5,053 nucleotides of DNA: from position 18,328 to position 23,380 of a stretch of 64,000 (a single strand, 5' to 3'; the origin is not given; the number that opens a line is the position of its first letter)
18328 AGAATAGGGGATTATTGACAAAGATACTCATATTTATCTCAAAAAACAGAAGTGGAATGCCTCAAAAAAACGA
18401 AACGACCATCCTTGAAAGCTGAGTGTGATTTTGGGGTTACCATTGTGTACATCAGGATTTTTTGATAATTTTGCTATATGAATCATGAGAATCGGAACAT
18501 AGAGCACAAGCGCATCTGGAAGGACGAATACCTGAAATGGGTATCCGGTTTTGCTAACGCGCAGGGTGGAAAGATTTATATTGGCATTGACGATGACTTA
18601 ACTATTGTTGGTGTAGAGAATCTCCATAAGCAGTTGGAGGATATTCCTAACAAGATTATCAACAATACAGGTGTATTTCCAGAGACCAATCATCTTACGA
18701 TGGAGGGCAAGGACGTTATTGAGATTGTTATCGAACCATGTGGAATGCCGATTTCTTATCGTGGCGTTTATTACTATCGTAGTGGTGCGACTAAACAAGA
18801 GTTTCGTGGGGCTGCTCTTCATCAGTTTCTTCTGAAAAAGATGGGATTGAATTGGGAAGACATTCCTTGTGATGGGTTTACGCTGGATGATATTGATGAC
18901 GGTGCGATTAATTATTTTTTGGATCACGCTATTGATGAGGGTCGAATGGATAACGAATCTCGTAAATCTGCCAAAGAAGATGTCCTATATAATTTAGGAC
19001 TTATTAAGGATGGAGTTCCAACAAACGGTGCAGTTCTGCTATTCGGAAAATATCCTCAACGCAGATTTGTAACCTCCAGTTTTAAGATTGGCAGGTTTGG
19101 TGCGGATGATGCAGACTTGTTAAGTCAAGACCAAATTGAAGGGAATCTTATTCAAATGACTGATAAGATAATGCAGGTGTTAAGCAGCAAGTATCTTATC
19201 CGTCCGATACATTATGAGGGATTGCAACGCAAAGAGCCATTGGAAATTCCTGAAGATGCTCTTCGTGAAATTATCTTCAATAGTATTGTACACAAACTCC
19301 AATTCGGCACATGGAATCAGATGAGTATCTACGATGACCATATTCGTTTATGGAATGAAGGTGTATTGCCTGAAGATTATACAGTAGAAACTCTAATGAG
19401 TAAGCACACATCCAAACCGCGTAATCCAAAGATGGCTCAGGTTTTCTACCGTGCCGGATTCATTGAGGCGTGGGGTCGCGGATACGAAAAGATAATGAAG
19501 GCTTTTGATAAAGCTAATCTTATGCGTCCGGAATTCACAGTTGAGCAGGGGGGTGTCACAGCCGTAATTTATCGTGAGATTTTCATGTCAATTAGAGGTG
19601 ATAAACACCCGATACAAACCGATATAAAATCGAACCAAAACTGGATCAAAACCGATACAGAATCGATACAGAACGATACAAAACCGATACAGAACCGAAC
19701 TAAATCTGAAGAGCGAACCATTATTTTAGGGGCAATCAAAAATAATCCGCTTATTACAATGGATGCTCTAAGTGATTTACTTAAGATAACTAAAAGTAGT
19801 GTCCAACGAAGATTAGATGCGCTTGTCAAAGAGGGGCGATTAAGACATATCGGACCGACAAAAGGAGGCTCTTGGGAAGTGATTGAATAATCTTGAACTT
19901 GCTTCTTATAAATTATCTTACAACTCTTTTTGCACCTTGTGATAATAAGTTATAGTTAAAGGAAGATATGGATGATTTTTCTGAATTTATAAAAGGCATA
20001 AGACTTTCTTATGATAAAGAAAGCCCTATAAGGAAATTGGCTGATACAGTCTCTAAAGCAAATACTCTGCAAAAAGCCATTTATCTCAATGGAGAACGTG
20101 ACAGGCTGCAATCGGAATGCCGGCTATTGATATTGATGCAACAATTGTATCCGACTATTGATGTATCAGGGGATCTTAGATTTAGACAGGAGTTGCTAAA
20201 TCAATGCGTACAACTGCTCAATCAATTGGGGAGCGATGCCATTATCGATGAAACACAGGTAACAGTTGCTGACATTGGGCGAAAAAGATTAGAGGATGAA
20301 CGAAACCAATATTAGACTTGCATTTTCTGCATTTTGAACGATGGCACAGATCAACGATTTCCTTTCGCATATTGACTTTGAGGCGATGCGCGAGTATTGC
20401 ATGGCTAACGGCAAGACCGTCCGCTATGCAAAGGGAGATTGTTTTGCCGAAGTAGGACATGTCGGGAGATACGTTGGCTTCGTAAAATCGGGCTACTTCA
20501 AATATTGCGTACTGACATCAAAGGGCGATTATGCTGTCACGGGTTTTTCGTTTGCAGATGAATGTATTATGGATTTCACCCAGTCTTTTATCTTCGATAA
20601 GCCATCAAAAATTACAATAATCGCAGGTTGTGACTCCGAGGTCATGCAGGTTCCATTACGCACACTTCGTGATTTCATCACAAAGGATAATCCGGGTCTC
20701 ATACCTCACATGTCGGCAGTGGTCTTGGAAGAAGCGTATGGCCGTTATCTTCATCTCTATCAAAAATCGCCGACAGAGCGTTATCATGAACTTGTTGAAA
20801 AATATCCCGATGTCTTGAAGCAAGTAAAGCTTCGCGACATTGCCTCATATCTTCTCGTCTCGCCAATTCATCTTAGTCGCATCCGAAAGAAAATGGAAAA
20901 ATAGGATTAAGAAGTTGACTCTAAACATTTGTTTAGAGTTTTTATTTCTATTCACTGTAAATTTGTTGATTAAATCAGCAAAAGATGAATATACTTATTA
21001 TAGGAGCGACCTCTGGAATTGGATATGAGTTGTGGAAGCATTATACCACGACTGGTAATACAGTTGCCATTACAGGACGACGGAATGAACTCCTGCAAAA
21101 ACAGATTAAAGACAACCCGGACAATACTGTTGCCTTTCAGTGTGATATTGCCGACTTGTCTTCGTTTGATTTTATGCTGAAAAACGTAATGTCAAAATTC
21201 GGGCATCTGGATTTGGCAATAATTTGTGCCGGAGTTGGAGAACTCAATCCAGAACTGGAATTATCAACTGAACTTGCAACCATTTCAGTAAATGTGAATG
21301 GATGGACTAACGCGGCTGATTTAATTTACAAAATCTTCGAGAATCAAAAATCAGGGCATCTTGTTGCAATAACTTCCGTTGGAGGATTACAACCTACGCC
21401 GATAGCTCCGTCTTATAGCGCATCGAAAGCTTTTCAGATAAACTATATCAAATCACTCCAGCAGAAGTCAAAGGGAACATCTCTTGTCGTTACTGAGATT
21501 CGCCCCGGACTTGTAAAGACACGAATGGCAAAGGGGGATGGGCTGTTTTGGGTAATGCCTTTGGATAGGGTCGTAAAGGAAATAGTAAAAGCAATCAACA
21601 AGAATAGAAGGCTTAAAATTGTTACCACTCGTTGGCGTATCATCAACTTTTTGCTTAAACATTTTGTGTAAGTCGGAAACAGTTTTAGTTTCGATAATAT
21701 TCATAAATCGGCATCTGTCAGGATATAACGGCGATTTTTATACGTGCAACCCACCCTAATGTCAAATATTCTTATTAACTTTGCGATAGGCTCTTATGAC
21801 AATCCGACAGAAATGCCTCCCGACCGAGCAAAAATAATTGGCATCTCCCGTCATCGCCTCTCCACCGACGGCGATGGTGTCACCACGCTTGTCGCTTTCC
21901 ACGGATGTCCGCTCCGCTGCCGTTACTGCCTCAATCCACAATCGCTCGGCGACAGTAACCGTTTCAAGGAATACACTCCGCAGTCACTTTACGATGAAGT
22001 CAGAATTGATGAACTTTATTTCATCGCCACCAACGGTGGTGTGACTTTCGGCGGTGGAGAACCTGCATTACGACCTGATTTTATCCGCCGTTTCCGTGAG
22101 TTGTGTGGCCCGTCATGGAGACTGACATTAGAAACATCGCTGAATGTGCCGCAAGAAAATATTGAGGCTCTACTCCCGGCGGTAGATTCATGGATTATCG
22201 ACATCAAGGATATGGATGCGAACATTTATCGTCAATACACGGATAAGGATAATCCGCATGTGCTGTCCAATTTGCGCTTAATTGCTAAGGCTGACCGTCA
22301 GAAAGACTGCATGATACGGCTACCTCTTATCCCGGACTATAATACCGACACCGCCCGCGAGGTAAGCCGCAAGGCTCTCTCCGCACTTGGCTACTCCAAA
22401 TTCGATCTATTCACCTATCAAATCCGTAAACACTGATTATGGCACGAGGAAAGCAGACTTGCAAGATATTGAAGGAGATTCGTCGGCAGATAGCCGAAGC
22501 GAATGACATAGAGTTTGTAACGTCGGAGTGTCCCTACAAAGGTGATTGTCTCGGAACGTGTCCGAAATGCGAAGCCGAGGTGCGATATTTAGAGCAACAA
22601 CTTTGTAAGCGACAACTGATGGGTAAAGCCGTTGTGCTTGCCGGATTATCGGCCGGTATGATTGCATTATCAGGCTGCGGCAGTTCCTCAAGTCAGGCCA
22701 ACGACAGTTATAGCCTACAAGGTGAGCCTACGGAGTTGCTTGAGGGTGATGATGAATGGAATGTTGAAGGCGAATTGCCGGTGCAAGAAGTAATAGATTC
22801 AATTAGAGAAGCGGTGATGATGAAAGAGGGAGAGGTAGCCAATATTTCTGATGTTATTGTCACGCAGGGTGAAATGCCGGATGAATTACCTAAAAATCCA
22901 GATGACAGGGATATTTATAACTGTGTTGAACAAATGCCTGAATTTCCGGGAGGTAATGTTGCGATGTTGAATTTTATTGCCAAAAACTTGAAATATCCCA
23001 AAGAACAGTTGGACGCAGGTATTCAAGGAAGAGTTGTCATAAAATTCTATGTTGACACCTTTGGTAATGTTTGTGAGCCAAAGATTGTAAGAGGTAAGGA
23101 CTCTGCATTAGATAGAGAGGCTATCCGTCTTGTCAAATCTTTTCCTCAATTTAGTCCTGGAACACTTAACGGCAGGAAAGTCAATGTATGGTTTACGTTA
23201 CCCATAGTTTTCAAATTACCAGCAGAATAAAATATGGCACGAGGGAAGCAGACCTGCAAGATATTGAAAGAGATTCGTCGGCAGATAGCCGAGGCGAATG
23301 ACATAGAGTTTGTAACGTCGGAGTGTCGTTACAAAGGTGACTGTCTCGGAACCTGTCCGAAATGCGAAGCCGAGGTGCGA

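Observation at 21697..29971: ~240-bp direct repeat (promoter plus radical SAM 5' end) brackets an 8-kb module and re-primes a second gene array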

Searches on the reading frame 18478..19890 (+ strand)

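Call 8: search_protein_families(library=ncbifam, proteins=[window:18478-19890:+], max_evalue=0.01)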
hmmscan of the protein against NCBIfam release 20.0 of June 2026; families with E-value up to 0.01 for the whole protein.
window:18478-19890:+ (470 aa): 1 family
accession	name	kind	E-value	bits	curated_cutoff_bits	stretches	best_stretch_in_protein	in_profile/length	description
NF053606.1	Sta1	subfamily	0.005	16.9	80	0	414-453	23-62/100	Sta1 family transcriptional regulator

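Call 26: search_protein_families(library=pfam, proteins=[window:18478-19890:+], max_evalue=1)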
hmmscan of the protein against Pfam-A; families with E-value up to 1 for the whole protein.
window:18478-19890:+ (470 aa): 10 families
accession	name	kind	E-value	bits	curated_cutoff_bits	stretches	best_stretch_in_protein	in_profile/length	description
PF13749.12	HATPase_c_4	-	6.7e-19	68.1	26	1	278-363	2-88/89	Putative ATP-dependent DNA helicase recG C-terminal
PF04326.19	SLFN_AlbA_2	-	2e-14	54.6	25.3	1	4-108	1-116/118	Schlafen, AlbA_2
PF13412.12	HTH_24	-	9.6e-07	28.7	21.9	1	416-454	8-46/48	Winged helix-turn-helix DNA-binding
PF12802.13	MarR_2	-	7.5e-06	26.5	27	1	415-453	9-48/61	MarR family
PF01047.28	MarR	-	0.019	15.3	24.6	1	416-453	8-45/59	MarR family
PF25213.1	HVO_A0261_N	-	0.022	15.1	35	1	404-456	4-55/86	HVO_A0261 N-terminal domain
PF07106.19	TBPIP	-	0.031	14.6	22.8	1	424-455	16-48/62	TBPIP/Hop2 winged helix domain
PF13404.12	HTH_AsnC-type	-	0.049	13.9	27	1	416-449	8-41/42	AsnC-type helix-turn-helix domain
PF09339.16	HTH_IclR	-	0.052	13.8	22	1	426-456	19-49/52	IclR helix-turn-helix domain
PF08279.18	HTH_11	-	0.096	13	25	1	420-453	10-43/55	HTH domain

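Call 27: search_protein_families(library=padloc, proteins=[window:18478-19890:+], max_evalue=0.01)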
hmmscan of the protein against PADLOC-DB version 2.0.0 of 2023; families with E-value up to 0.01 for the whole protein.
window:18478-19890:+ (470 aa): 7 families
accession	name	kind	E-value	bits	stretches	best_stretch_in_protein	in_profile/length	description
PDLC02394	pAgo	-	2.7e-13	46.6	1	15-369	54-439/1121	-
PDLC02402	Aga_SIR2-PNTD1-PNTD2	-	2.1e-09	34.1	1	178-347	368-543/876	Class I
PDLC03963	SoFic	-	0.00076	17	1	384-458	265-340/361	-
PDLC02418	Aga_SIR2-Kinase-PNTD1-PNTD2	-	0.00096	15.4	1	211-343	276-417/756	Class I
PDLC01852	CARF3--CARF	-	0.0014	16.6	1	366-454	99-186/208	-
PDLC01044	Csa3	-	0.0021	16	1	405-455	130-179/194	Type I-A associated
PDLC01438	Csa3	-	0.0061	14.6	1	382-458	119-192/305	"CAS-I,CAS-II,CAS-III,CAS-IV,CAS-V,CAS-VI; associated_signaling"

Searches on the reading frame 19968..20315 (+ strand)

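Call 8: search_protein_families(library=ncbifam, proteins=[window:19968-20315:+], max_evalue=0.01)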
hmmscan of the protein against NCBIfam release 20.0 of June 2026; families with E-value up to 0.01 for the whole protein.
window:19968-20315:+ (115 aa): 0 families

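Call 26: search_protein_families(library=pfam, proteins=[window:19968-20315:+], max_evalue=1)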
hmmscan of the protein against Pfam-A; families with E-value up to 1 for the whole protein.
window:19968-20315:+ (115 aa): 1 family
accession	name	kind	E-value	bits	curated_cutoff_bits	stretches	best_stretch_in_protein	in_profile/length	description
PF22750.1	Sol_i_2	-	0.014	15.8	26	1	14-39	34-59/90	Ant venom allergen Sol i 2 family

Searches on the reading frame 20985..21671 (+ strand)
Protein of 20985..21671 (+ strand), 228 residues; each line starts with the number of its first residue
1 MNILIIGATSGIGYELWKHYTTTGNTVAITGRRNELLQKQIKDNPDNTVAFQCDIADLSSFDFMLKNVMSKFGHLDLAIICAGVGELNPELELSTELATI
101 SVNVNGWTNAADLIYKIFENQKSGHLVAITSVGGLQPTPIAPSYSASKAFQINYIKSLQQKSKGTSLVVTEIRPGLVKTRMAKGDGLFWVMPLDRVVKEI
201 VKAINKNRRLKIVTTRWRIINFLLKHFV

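Call 8: search_protein_families(library=ncbifam, proteins=[window:20985-21671:+], max_evalue=0.01)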
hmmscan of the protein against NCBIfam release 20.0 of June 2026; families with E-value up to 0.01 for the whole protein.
window:20985-21671:+ (228 aa): 204 families (the best 25 are shown)
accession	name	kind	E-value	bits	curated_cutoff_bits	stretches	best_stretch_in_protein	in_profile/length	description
NF005437.0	PRK07024.1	equivalog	4e-32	111.7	266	1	2-225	6-236/259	SDR family oxidoreductase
NF006099.0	PRK08251.1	equivalog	3.8e-29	101.7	253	1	2-226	6-240/250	SDR family oxidoreductase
NF005878.0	PRK07825.1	subfamily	5.2e-27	94.9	287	1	3-218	12-231/278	short chain dehydrogenase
NF005559.1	PRK07231.1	subfamily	2.8e-26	92.5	215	1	3-183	7-192/249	glucose 1-dehydrogenase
NF009466.0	PRK12826.1-2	subfamily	4.4e-25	88.6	222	1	2-183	5-193/248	3-oxoacyl-ACP reductase FabG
NF005489.0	PRK07102.1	equivalog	7e-25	88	267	1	2-225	3-231/243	SDR family oxidoreductase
NF004824.0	PRK06180.1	subfamily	9e-23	80.8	298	1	2-182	6-188/279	oxidoreductase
NF004825.0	PRK06181.1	equivalog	1.2e-22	80.5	215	1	3-223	9-247/268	SDR family oxidoreductase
NF005594.0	PRK07326.1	equivalog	3.3e-22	79.2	271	1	3-207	9-219/237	SDR family oxidoreductase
TIGR01830.1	3oxo_ACP_reduc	equivalog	7.1e-22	78.3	297.75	1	4-183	2-187/239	3-oxoacyl-[acyl-carrier-protein] reductase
NF052558.1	MBtsdlDhBudC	equivalog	1.6e-21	77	270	1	3-184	6-189/250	meso-2,3-butanediol dehydrogenase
NF004196.0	PRK05650.1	equivalog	3.3e-21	75.6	297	1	2-182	4-189/272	SDR family oxidoreductase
NF005309.0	PRK06841.1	subfamily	6.8e-21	74.9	286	1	4-183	19-200/255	GolD/DthD family dehydrogenase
NF004198.0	PRK05653.1-3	equivalog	8.9e-21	74.5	296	1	3-184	10-196/248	3-oxoacyl-ACP reductase FabG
NF005806.0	PRK07666.1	equivalog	1.6e-20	73.4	286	1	2-188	9-200/239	3-ketoacyl-ACP reductase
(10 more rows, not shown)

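Call 19: find_encoding_contigs(protein=window:20985-21668:+, flank=10000, max_places=10)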
Protein window:20985-21668:+ (228 aa): 23 contigs read that carry it; 6 places shown.
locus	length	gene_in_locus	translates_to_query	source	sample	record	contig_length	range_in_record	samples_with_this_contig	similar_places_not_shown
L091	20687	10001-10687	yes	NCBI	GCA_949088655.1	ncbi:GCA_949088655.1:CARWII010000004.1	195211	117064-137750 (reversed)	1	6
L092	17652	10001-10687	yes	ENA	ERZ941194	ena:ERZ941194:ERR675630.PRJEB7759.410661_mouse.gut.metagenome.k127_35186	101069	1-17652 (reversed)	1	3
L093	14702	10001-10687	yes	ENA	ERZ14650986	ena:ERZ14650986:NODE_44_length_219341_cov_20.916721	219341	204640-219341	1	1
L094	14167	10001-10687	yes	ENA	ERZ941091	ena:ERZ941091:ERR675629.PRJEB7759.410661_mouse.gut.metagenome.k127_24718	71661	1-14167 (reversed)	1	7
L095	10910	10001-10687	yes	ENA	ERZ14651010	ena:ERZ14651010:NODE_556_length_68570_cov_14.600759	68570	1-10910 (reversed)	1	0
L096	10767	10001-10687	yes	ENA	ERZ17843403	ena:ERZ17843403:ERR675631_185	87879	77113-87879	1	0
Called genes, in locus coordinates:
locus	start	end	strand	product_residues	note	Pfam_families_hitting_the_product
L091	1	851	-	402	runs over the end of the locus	PF00753:Lactamase_B, PF19583:ODP, PF00258:Flavodoxin_1, PF12724:Flavodoxin_5 (weak)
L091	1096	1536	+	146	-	PF04342:DMT_6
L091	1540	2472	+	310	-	PF01207:Dus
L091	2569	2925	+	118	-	PF05656:DUF805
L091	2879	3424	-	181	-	PF12464:Mac, PF25087:GMPPB_C (faint), PF00132:Hexapep, PF14602:Hexapep_2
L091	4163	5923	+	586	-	PF13292:DXP_synthase_N, PF00676:E1_dh (weak), PF02779:Transket_pyr, PF02780:Transketolase_C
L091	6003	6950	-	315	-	PF04616:Glyco_hydro_43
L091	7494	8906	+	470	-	PF04326:SLFN_AlbA_2, PF13749:HATPase_c_4, PF12802:MarR_2 (weak), PF13412:HTH_24 (weak)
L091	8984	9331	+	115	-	-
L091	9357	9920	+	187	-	PF00027:cNMP_binding (weak)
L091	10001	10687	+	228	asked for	PF00106:adh_short, PF08659:KR, PF13561:adh_short_C2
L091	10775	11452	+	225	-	PF13353:Fer4_12, PF04055:Radical_SAM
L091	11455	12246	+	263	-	PF03544:TonB_C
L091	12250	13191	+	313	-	PF13715:CarbopepD_reg_2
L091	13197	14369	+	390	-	PF13644:DKNYY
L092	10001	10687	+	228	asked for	PF00106:adh_short, PF08659:KR, PF13561:adh_short_C2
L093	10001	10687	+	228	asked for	PF00106:adh_short, PF08659:KR, PF13561:adh_short_C2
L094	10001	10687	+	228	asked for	PF00106:adh_short, PF08659:KR, PF13561:adh_short_C2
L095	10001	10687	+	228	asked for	PF00106:adh_short, PF08659:KR, PF13561:adh_short_C2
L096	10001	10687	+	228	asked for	PF00106:adh_short, PF08659:KR, PF13561:adh_short_C2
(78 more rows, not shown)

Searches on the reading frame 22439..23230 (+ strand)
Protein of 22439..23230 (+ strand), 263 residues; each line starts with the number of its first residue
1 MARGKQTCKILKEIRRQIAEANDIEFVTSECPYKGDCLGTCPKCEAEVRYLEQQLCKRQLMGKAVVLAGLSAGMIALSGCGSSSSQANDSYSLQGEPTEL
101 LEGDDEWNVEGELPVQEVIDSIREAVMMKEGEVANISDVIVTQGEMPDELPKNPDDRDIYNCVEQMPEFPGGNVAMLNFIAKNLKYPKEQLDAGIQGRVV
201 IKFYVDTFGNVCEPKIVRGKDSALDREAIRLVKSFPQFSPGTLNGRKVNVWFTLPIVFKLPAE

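Call 7: search_protein_families(library=pfam, proteins=[window:22439-23230:+], max_evalue=0.01)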
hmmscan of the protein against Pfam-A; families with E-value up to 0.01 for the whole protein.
window:22439-23230:+ (263 aa): 1 family
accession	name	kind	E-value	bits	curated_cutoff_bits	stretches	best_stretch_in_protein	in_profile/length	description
PF03544.19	TonB_C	-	1.6e-18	67.3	24.6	1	183-260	2-79/79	Gram-negative bacterial TonB protein C-terminal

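Call 8: search_protein_families(library=ncbifam, proteins=[window:22439-23230:+], max_evalue=0.01)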
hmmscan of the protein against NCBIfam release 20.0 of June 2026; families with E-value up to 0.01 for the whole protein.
window:22439-23230:+ (263 aa): 2 families
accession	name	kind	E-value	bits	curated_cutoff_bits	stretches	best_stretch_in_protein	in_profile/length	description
TIGR01352.1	tonB_Cterm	subfamily_domain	9.3e-13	48.3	27.1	1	185-260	2-75/76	TonB family protein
NF038079.1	TonB_sider_MxcH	equivalog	4.8e-07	28.2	925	1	183-262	9-87/792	TonB-dependent siderophore myxochelin receptor MxcH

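Call 27: search_protein_families(library=padloc, proteins=[window:22439-23230:+], max_evalue=0.01)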
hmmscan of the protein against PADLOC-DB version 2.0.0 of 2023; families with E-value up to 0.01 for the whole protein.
window:22439-23230:+ (263 aa): 0 families

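Call 31: find_encoding_contigs(protein=window:22439-23227:+, flank=6000, max_places=10)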
Protein window:22439-23227:+ (263 aa): 23 contigs read that carry it; 10 places shown.
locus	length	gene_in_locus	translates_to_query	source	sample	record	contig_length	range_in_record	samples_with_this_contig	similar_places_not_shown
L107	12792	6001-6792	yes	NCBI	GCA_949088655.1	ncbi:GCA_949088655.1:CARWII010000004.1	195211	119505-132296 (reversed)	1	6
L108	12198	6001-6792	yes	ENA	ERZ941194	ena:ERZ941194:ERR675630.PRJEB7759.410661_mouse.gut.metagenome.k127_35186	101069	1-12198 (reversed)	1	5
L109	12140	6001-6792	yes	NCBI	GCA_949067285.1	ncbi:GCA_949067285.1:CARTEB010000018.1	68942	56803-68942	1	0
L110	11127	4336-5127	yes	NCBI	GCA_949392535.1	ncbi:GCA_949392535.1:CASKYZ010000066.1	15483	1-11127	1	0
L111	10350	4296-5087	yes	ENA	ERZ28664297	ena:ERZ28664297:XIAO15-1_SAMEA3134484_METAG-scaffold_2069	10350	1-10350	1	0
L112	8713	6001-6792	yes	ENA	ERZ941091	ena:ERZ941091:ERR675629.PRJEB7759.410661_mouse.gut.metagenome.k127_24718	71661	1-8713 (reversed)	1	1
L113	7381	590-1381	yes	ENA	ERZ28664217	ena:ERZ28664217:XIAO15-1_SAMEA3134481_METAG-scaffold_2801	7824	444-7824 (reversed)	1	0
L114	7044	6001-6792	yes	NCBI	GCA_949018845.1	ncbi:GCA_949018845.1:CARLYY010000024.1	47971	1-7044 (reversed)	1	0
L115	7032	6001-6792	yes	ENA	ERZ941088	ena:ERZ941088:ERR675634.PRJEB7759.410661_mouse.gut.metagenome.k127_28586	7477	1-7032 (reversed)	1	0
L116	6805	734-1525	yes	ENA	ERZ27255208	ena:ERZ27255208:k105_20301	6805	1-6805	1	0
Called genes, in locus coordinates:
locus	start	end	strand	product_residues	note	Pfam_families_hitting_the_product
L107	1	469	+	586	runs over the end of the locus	PF13292:DXP_synthase_N, PF00676:E1_dh (weak), PF02779:Transket_pyr, PF02780:Transketolase_C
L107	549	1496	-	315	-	PF04616:Glyco_hydro_43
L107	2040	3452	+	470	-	PF04326:SLFN_AlbA_2, PF13749:HATPase_c_4, PF12802:MarR_2 (weak), PF13412:HTH_24 (weak)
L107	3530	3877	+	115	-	-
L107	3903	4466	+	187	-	PF00027:cNMP_binding (weak)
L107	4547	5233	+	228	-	PF00106:adh_short, PF08659:KR, PF13561:adh_short_C2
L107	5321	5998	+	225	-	PF13353:Fer4_12, PF04055:Radical_SAM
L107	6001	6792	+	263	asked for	PF03544:TonB_C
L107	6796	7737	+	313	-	PF13715:CarbopepD_reg_2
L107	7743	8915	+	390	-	PF13644:DKNYY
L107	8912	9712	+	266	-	-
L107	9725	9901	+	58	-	-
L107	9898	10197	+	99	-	-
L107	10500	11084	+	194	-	-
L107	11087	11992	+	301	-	-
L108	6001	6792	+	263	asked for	PF03544:TonB_C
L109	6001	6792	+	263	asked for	PF03544:TonB_C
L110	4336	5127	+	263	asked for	PF03544:TonB_C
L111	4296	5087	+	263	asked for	PF03544:TonB_C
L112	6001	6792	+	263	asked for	PF03544:TonB_C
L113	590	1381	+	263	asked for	PF03544:TonB_C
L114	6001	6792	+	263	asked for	PF03544:TonB_C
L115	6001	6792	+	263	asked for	PF03544:TonB_C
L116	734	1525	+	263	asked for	PF03544:TonB_C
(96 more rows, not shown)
